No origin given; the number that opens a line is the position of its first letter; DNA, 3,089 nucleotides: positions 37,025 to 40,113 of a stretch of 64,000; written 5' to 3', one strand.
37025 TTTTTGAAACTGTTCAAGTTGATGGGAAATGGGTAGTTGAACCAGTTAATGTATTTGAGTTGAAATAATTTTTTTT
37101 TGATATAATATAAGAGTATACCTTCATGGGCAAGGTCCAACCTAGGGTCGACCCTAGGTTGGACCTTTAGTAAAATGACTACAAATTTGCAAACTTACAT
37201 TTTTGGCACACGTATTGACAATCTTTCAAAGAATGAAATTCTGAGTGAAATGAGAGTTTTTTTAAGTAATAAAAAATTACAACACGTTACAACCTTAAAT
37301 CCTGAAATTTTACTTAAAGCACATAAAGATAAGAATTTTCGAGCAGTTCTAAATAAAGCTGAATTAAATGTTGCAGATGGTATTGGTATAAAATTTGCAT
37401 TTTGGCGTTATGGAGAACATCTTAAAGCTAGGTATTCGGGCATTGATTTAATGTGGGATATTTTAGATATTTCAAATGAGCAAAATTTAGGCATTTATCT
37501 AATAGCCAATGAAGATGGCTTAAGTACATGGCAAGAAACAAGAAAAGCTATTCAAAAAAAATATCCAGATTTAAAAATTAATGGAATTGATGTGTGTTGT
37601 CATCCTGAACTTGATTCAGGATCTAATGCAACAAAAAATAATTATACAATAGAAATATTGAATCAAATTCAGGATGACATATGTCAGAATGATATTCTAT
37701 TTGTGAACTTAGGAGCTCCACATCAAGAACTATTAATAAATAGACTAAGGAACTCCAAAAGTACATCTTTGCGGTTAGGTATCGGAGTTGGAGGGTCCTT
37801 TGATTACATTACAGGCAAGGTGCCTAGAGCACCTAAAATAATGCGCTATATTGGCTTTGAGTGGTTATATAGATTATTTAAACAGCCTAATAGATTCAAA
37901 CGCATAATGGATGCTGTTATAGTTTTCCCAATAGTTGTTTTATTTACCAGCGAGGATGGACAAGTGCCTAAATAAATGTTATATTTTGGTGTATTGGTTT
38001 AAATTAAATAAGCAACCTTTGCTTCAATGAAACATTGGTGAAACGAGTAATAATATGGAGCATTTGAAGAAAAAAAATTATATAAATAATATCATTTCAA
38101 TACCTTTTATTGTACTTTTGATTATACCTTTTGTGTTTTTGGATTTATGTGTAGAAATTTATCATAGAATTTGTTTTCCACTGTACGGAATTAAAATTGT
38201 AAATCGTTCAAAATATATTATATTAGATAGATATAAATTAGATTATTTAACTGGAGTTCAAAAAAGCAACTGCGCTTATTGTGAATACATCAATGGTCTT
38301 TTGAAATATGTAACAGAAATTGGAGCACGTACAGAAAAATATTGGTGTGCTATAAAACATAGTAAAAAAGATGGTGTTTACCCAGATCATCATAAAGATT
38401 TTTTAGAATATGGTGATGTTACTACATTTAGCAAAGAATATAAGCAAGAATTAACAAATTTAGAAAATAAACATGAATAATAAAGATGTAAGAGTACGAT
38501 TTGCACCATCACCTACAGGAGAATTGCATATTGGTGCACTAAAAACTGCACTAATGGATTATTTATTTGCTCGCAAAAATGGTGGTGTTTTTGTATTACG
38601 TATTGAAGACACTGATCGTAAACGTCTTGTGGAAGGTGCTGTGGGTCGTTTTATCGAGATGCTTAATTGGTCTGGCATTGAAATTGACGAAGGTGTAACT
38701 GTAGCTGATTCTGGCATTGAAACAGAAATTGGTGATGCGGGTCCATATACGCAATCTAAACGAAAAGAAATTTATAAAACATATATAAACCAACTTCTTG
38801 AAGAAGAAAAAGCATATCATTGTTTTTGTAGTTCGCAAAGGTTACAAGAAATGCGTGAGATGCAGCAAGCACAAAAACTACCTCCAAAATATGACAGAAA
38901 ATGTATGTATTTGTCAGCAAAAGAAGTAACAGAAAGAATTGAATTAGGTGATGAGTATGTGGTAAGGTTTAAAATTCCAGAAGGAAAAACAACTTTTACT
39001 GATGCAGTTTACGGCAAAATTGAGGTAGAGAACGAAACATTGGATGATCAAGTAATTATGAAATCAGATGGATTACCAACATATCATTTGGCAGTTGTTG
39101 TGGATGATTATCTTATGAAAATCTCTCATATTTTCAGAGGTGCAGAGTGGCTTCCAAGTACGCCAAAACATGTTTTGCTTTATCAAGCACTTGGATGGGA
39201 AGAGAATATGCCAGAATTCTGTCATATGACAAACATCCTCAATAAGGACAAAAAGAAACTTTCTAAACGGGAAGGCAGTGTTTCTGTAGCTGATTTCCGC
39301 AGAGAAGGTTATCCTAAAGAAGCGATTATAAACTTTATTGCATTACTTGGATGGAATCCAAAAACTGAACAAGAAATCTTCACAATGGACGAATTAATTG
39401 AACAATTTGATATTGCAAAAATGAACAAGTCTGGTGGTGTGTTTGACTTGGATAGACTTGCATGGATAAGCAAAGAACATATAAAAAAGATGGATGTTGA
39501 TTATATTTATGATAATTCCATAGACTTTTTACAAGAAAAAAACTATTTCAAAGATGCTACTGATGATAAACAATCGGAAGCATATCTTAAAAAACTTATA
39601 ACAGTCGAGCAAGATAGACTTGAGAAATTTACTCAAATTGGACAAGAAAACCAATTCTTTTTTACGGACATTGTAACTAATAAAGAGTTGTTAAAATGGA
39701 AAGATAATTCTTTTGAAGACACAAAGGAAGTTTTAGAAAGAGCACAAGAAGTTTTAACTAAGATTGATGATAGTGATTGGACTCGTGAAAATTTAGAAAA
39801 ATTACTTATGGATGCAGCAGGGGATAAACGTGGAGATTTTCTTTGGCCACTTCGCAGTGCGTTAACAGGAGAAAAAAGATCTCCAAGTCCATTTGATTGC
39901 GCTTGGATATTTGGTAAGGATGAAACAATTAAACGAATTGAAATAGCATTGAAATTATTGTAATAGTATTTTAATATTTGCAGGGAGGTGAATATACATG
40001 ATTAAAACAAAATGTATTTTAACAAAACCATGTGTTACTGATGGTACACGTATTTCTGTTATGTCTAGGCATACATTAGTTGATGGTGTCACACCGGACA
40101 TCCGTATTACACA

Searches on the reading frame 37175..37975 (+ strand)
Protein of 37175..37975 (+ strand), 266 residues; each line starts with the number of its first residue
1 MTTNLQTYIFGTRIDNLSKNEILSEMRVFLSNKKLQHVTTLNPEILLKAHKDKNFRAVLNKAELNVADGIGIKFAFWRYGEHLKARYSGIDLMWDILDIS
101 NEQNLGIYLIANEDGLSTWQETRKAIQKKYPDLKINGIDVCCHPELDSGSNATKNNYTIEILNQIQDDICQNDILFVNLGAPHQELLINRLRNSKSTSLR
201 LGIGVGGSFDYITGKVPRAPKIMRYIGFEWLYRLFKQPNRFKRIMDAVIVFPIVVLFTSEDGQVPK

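Call 56: search_protein_families(library=ncbifam, proteins=[window:37175-37975:+], max_evalue=1e-10)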
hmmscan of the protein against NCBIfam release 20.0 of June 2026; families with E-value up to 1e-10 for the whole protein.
window:37175-37975:+ (266 aa): 4 families
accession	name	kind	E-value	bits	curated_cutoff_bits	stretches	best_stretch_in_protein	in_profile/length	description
TIGR00696.1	wecG_tagA_cpsF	superfamily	1.3e-34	119.4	69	1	58-245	2-173/178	WecB/TagA/CpsF family glycosyltransferase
NF041710.1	UDPacetylman_taseTarA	equivalog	1.2e-32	113.3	350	1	8-246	10-232/247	N-acetylglucosaminyldiphosphoundecaprenol N-acetyl-beta-D-mannosaminyltransferase TarA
NF002980.1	PRK03692.1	equivalog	7.5e-29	100.8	323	1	35-246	32-227/240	lipopolysaccharide N-acetylmannosaminouronosyltransferase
NF041872.1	EPS_EpsA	equivalog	4.6e-27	95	500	1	13-243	24-241/265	exopolysaccharide biosynthesis glycosyltransferase EpsA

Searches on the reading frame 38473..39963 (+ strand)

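Call 56: search_protein_families(library=ncbifam, proteins=[window:38473-39963:+], max_evalue=1e-10)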
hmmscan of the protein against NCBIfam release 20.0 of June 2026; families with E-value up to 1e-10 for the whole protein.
window:38473-39963:+ (496 aa): 8 families
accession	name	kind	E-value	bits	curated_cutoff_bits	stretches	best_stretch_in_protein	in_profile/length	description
TIGR00464.1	gltX_bact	equivalog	1.9e-156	521.7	289.95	1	6-490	2-464/470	glutamate--tRNA ligase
TIGR03838.1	queuosine_YadB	equivalog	1.8e-64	217.8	276.7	1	7-307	2-270/272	tRNA glutamyl-Q(34) synthetase GluQRS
NF004314.0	PRK05710.1-3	equivalog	7.6e-62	209.3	256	1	3-311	4-277/297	tRNA glutamyl-Q(34) synthetase GluQRS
NF004315.1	PRK05710.1-4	equivalog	3.7e-59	200.4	250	1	9-287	2-272/274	tRNA glutamyl-Q(34) synthetase GluQRS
NF004312.0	PRK05710.1-1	equivalog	1.2e-42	146.4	453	1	8-310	16-280/306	tRNA glutamyl-Q(34) synthetase GluQRS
NF004313.0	PRK05710.1-2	equivalog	3.6e-42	144.6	380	1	5-274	4-253/299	tRNA glutamyl-Q(34) synthetase GluQRS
NF003169.0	PRK04156.1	equivalog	9e-36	123.6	516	1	3-265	99-341/567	glutamate--tRNA ligase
TIGR00463.1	gltX_arch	equivalog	5e-29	101.2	401.75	1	4-267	92-334/560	glutamate--tRNA ligase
